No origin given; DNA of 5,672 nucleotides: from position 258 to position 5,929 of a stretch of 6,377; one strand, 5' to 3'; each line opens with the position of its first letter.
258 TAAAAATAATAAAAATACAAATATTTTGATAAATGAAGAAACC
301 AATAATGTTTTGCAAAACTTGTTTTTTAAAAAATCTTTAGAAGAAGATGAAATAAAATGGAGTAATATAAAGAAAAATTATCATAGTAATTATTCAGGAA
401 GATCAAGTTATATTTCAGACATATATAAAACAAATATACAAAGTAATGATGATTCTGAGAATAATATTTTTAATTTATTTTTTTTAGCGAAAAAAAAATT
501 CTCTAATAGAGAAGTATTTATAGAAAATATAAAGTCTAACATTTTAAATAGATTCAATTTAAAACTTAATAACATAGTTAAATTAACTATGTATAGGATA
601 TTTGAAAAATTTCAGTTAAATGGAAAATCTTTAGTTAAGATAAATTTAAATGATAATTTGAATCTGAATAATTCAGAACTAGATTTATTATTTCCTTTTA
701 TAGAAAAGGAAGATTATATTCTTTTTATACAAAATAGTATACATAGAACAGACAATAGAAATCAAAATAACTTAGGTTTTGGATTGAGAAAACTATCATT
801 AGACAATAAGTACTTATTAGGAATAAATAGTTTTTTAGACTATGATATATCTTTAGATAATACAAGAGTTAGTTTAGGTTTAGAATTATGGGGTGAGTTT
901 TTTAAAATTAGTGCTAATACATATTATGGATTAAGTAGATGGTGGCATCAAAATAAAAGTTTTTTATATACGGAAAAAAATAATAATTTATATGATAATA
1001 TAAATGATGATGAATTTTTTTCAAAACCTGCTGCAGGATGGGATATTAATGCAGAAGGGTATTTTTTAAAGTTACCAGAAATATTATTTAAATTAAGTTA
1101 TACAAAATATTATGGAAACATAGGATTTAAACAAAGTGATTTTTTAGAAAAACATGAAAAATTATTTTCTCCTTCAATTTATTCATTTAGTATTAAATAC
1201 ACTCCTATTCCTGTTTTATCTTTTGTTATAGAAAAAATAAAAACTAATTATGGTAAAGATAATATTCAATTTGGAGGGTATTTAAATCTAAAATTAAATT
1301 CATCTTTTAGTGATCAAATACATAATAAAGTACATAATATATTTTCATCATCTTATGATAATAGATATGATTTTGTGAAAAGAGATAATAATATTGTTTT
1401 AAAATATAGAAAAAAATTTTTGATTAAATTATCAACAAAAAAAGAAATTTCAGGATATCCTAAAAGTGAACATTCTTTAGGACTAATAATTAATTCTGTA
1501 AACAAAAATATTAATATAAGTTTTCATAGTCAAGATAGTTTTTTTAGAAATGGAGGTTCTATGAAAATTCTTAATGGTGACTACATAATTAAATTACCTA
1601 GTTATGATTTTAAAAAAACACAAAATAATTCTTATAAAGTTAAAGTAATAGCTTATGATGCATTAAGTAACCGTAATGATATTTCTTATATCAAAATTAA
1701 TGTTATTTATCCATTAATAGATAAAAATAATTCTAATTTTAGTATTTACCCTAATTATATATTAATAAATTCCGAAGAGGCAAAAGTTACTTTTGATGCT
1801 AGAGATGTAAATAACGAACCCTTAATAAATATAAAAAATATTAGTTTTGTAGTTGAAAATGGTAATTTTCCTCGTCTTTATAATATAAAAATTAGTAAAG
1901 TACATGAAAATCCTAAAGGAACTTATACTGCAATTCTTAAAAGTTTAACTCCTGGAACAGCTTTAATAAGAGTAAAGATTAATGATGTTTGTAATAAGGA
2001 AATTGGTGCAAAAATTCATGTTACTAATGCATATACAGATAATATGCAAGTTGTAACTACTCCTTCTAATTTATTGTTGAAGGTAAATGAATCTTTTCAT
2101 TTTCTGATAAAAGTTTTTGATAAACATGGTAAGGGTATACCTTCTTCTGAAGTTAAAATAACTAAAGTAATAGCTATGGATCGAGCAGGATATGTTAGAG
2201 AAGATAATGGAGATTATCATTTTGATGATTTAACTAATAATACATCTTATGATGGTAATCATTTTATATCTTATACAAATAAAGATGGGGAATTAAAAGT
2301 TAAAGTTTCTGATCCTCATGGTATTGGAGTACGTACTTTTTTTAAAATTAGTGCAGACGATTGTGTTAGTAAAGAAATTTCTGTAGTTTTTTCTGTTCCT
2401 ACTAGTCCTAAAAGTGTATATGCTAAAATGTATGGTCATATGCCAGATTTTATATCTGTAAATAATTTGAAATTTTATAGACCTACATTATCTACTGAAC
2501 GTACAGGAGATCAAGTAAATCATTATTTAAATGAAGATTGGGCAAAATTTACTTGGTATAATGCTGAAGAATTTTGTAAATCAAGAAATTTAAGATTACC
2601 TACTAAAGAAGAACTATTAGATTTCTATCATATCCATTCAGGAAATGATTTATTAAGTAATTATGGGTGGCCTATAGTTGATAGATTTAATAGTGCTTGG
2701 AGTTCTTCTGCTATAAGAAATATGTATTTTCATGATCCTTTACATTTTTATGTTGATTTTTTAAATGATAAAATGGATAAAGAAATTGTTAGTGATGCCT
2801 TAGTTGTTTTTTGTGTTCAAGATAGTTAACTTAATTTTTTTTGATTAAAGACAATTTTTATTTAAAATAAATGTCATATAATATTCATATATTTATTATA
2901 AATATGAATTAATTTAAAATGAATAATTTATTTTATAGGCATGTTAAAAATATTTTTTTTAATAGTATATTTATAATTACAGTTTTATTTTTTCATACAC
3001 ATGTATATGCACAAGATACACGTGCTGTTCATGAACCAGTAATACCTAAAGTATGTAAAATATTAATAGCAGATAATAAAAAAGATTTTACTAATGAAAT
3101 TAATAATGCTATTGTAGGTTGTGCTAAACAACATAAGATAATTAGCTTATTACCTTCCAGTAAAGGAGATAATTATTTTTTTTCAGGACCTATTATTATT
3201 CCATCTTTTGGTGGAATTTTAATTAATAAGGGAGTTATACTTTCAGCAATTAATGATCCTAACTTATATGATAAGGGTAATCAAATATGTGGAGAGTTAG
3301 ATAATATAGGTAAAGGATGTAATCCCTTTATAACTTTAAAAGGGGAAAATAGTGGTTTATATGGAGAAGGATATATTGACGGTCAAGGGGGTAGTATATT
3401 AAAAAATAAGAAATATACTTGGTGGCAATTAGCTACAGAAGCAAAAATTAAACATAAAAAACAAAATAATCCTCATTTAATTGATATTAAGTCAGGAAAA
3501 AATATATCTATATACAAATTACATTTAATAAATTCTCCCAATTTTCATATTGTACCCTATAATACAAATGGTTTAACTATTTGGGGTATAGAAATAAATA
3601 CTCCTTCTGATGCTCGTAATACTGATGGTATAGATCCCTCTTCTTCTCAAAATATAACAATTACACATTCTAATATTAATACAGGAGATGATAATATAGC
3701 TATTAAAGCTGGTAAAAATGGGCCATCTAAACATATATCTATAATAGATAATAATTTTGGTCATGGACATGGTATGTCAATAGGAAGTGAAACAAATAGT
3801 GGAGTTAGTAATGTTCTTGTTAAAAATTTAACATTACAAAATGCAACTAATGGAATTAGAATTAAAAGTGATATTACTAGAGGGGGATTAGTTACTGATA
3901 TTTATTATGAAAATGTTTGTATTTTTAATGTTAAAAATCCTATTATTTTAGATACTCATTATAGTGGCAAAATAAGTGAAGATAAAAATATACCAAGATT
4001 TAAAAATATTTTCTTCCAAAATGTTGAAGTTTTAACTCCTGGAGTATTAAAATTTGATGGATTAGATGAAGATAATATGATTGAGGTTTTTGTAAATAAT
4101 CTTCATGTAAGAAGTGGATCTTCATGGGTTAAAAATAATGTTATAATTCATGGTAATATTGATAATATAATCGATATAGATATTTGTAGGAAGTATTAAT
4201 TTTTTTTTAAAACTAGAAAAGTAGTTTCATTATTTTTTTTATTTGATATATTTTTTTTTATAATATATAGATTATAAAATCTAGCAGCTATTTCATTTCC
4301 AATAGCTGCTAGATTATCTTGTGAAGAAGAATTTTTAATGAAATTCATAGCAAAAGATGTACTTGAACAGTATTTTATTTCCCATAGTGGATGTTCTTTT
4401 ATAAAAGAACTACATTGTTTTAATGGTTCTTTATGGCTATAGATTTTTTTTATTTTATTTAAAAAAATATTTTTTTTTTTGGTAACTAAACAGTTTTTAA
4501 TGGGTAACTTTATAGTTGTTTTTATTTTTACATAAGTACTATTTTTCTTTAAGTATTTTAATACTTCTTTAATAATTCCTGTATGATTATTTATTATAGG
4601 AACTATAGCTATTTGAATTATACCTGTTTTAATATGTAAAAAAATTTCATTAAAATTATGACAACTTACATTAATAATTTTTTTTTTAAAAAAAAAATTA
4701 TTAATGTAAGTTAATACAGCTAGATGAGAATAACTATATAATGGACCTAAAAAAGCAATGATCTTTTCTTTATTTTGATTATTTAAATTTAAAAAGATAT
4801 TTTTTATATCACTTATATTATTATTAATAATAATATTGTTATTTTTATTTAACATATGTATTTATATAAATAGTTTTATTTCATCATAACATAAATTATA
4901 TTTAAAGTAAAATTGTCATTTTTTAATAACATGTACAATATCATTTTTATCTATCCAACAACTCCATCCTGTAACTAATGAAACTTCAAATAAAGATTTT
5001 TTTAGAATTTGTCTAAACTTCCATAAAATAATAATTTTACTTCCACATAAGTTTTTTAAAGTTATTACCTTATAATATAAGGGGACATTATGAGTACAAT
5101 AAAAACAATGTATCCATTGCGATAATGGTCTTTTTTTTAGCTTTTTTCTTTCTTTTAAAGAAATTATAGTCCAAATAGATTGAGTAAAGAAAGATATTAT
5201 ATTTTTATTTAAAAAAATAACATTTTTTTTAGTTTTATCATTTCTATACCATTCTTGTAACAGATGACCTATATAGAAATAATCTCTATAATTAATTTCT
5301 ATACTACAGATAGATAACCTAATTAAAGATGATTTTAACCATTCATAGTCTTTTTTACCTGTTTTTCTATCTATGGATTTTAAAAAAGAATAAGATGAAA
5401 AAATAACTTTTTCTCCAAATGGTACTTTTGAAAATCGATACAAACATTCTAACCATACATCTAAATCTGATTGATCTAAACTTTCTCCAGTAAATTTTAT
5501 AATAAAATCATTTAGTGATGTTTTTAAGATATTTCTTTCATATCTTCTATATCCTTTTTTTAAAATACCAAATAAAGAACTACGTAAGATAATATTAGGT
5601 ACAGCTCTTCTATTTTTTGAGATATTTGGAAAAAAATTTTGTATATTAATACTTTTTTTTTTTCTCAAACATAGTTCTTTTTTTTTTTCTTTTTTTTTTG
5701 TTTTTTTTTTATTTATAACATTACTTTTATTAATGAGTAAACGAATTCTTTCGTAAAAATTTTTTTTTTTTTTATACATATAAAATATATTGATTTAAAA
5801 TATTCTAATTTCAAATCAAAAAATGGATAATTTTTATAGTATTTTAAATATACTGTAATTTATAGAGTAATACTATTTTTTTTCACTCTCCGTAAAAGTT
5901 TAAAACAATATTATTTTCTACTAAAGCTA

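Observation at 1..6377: The window behaves like a complete minimal symbiosis plasmid: an IncP-type mini-replicon plus three host-relevant cargo genes and nothing else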

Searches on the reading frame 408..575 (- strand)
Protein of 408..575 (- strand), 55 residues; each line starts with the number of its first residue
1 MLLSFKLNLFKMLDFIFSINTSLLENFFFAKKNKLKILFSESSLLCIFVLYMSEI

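Call 71: search_protein_families(library=pfam, proteins=[window:408-575:-], max_evalue=1)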
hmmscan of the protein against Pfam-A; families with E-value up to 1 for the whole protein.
window:408-575:- (55 aa): 1 family
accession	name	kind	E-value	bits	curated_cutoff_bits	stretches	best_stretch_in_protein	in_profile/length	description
PF06269.17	DUF1029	-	0.29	11.7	25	1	17-50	12-45/53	Protein of unknown function (DUF1029)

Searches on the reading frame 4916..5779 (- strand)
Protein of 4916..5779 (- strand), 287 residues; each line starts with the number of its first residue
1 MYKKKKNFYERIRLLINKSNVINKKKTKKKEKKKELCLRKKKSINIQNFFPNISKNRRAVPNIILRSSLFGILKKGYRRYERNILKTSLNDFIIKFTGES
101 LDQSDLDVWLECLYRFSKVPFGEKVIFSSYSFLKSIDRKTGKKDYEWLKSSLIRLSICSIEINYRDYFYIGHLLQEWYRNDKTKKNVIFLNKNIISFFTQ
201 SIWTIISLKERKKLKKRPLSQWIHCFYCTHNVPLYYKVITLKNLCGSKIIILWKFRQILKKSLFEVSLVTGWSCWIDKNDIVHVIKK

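Call 4: search_protein_families(library=pfam, proteins=[window:4916-5779:-], max_evalue=0.01)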
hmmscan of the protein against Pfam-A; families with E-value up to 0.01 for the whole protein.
window:4916-5779:- (287 aa): 2 families
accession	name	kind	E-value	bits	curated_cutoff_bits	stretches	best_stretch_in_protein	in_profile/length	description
PF07042.17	TrfA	-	6.4e-09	35.7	22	1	53-283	42-279/282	TrfA protein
PF10134.15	RPA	-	0.0042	17.1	27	1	120-165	66-111/228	Replication initiator protein A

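Call 5: search_protein_families(library=ncbifam, proteins=[window:4916-5779:-], max_evalue=0.01)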
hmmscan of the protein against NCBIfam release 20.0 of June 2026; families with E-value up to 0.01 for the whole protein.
window:4916-5779:- (287 aa): 0 families

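Call 8: search_dna_similar(query=window:4916-5779:-, collection=plasmids, mode=protein, max_evalue=0.001)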
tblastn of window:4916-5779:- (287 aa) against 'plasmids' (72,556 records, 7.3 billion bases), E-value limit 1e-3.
Records with a match: 466; places in all: 480; records where one place covers at least 80% of the query: 190.
Best place of each record, by identity: 60-80% 2; <60% 464.
By first word of the organism name: Burkholderia 106; Escherichia 72; Xanthomonas 41; Piscirickettsia 38; Pseudomonas 34; uncultured 26; Arsenophonus 19; Klebsiella 13; Xylella 12; Salmonella 9; and 48 more.
By predicted mobility (MOB-suite, as given by PLSDB): conjugative 250; non-mobilizable 110; mobilizable 106.
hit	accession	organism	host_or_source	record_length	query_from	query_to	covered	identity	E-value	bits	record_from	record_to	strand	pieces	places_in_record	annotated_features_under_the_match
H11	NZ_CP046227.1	Enterobacteriaceae endosymbiont of Plateumaris pusilla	Plateumaris pusilla,Beetle Malpighian ...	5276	46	286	84%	68.5%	3e-100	328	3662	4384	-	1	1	trfA: plasmid replication initiator TrfA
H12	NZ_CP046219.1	Enterobacteriaceae endosymbiont of Macroplea mutica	Macroplea mutica,Beetle Malpighian ...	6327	50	286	83%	62.9%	8e-92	304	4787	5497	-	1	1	trfA: plasmid replication initiator TrfA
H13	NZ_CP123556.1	Arsenophonus nasoniae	Nasonia vitripennis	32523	43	287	85%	53.9%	1e-66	232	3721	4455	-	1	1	trfA: plasmid replication initiator TrfA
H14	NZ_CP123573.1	Arsenophonus nasoniae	Nasonia vitripennis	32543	43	287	85%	53.9%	1e-66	232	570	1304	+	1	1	trfA: plasmid replication initiator TrfA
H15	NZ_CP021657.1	Aeromonas salmonicida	culture,rock biofilm and bottom ...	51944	50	286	83%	54.9%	4e-77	261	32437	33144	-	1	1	trfA: plasmid replication initiator TrfA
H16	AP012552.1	Plautia stali symbiont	-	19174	43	286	85%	52.0%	2e-75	257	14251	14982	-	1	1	hypothetical protein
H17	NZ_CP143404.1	Pantoea agglomerans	Brassica napus,cell culture,Seed,Seed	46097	50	286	83%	53.2%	5e-75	256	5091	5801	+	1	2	trfA: plasmid replication initiator TrfA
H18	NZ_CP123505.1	Arsenophonus nasoniae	Pachycrepoideus vindemmiae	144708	45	287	85%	51.0%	5e-69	238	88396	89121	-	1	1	trfA: plasmid replication initiator TrfA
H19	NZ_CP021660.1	Candidatus Fukatsuia symbiotica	Acyrthosiphon pisum,cell culture,cell ...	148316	48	287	84%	51.3%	1e-73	252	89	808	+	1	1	none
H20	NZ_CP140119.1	Aeromonas caviae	Homo sapiens,feces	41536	44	286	85%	50.6%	7e-73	249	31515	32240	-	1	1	trfA: plasmid replication initiator TrfA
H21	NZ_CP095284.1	Aeromonas hydrophila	Homo sapiens,ascites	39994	44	286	85%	50.6%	1e-72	249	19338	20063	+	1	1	trfA: plasmid replication initiator TrfA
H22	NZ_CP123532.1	Arsenophonus nasoniae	Nasonia vitripennis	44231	49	287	83%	51.5%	4e-68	236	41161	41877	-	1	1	trfA: plasmid replication initiator TrfA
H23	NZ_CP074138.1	Serratia sp. JSRIV006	river water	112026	46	287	84%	50.8%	9e-55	260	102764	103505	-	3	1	hypothetical protein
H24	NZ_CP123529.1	Arsenophonus nasoniae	Nasonia vitripennis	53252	47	287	84%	50.6%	5e-66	229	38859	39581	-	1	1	trfA: plasmid replication initiator TrfA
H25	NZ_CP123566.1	Arsenophonus nasoniae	Nasonia vitripennis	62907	47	287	84%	50.6%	5e-66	229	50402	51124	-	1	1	trfA: plasmid replication initiator TrfA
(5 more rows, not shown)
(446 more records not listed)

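Call 22: find_encoding_contigs(protein=window:4916-5779:-, flank=10000, max_places=10)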
Protein window:4916-5779:- (287 aa): no gene with exactly this product is on record in the collection.

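Call 26: find_related_loci(query=A1, collection=genome_contigs, flank=10000)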
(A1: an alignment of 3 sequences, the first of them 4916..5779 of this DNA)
Query A1 (287 aa) in genome_contigs; peptide patterns used: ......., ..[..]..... (x = any residue, [..] = any of these).
118 stretches matched a pattern; 55 encode a relative of the query (tblastn E <= 1e-3); 55 distinct loci.
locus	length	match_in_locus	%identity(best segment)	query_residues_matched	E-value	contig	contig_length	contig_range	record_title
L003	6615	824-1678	81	5-286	6e-149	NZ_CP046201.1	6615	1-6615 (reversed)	Enterobacteriaceae endosymbiont of Donacia piscatrix isolate DpisSym plasmid unnamed, complete sequence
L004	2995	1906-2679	48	28-286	5e-81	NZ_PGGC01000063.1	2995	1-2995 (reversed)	Aeromonas cavernicola strain DSM 24474 A.cavernicola_R1_new_contig_63, whole genome shotgun sequence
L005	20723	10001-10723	50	42-282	3e-74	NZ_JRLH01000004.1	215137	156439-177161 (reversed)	Candidatus Arsenophonus nilaparvatae str. Hanzhou strain Hangzhou contig4, whole genome shotgun sequence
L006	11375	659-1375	51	49-287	2e-74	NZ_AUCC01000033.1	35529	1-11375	Arsenophonus nasoniae DSM 15247 G468DRAFT_scaffold00033.33_C, whole genome shotgun sequence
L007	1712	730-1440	49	49-287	2e-74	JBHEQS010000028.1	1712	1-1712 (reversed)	MAG: Arsenophonus sp. isolate SUIform-MAG3 contig28, whole genome shotgun sequence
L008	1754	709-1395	49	53-280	8e-72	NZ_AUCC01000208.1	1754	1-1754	Arsenophonus nasoniae DSM 15247 G468DRAFT_scaffold00202.202_C, whole genome shotgun sequence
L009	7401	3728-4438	41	50-286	1e-62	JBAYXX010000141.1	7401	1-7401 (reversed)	MAG: Kiritimatiellia bacterium isolate SO_2017_CLC_139 scaffold_18366_c1_PH3_2017, whole genome shotgun sequence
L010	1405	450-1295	43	7-287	1e-64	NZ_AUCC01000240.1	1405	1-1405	Arsenophonus nasoniae DSM 15247 G468DRAFT_scaffold00233.233_C, whole genome shotgun sequence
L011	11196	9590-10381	38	16-286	2e-59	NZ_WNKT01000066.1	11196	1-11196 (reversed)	Allochromatium palmeri strain DSM 15591 NODE_66_length_11196_cov_22.3326, whole genome shotgun sequence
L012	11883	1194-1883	43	58-286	5e-56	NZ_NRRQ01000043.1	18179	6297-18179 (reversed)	Chromatium okenii strain DSM 169 scaffold0043, whole genome shotgun sequence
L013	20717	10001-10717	40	50-286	5e-53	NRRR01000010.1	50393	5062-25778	Chromatium weissei strain DSM 5161 scaffold0010, whole genome shotgun sequence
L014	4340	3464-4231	38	49-284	5e-48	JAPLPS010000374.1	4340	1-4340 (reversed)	MAG: Polaromonas sp. isolate LacPavin_0920_WC12_MAG_62_10 LacPavin_0920_WC12_scaffold_546889, whole genome shotgun seque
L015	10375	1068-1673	42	49-247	9e-48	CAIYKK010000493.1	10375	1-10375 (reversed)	MAG: uncultured Burkholderiales bacterium isolate Day6-2_bin-174 genome assembly, contig: bin-174:493/751, whole genome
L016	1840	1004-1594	39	58-248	3e-47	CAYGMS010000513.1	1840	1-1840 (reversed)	MAG TPA_asm: uncultured Thiobacillus sp. isolate ERP113451_co4_95 genome assembly, contig: NODE_69875_length_1840_cov_10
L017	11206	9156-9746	42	58-248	3e-46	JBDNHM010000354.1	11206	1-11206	MAG: Burkholderiaceae bacterium isolate concoct.266.ELB k141_1014916, whole genome shotgun sequence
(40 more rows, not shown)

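Call 69: search_dna_similar(query=window:4916-5779:-, collection=plasmids, mode=protein, max_evalue=0.001, rows=spread, max_rows=40)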
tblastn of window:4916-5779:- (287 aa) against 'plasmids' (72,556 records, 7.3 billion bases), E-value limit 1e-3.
Records with a match: 466; places in all: 480; records where one place covers at least 80% of the query: 190.
Best place of each record, by identity: 60-80% 2; <60% 464.
By first word of the organism name: Burkholderia 106; Escherichia 72; Xanthomonas 41; Piscirickettsia 38; Pseudomonas 34; uncultured 26; Arsenophonus 19; Klebsiella 13; Xylella 12; Salmonella 9; and 48 more.
By predicted mobility (MOB-suite, as given by PLSDB): conjugative 250; non-mobilizable 110; mobilizable 106.
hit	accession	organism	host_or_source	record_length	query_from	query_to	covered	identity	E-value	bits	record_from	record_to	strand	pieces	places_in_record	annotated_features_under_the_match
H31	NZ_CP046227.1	Enterobacteriaceae endosymbiont of Plateumaris pusilla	Plateumaris pusilla,Beetle Malpighian ...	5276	46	286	84%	68.5%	3e-100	328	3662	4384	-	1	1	trfA: plasmid replication initiator TrfA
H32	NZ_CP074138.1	Serratia sp. JSRIV006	river water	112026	46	287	84%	50.8%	9e-55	260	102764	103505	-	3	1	hypothetical protein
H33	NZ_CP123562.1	Arsenophonus nasoniae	Nasonia vitripennis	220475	49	287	83%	45.2%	2e-55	199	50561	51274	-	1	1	trfA: plasmid replication initiator TrfA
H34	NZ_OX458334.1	Methylocaldum szegediense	-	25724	58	282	78%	35.9%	9e-32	131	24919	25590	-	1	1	none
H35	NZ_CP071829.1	Burkholderia anthina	pure culture,RoundUp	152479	51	286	82%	32.9%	2e-27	118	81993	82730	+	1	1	trfA: plasmid replication initiator TrfA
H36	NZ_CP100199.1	Burkholderia glumae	cell culture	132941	51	286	82%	32.9%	2e-27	118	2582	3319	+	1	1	trfA: plasmid replication initiator TrfA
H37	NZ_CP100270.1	Burkholderia glumae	cell culture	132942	51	286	82%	32.9%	2e-27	118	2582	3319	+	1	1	trfA: plasmid replication initiator TrfA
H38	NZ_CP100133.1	Burkholderia glumae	cell culture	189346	51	286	82%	32.9%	2e-27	118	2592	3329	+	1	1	trfA: plasmid replication initiator TrfA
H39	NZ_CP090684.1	Burkholderia multivorans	Homo sapiens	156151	51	286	82%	32.9%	2e-27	118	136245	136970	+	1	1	trfA: plasmid replication initiator TrfA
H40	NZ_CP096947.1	Pseudomonas aeruginosa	Homo sapiens,broncholveolr lvge fluid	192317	50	284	82%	31.6%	3e-30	127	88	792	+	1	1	none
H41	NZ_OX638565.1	Pseudomonas aeruginosa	Homo sapiens,urine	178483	49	286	83%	30.4%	7e-31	128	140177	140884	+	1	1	trfA: plasmid replication initiator TrfA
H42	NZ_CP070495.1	Methylomonas sp. EFPC1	pure culture,stream biofilm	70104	58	266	73%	33.8%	5e-29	123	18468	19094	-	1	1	trfA: plasmid replication initiator TrfA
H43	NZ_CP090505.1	Xylella fastidiosa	Morus alba,WGS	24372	57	269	74%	31.6%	2e-25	113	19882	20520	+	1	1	trfA: plasmid replication initiator TrfA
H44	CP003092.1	Burkholderia sp. YI23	-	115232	51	286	82%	27.9%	8e-13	76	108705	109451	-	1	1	trfA: TrfA family protein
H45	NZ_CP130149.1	Burkholderia glumae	Oryza sativa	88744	50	269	77%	29.7%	2e-17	90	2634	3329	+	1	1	trfA: plasmid replication initiator TrfA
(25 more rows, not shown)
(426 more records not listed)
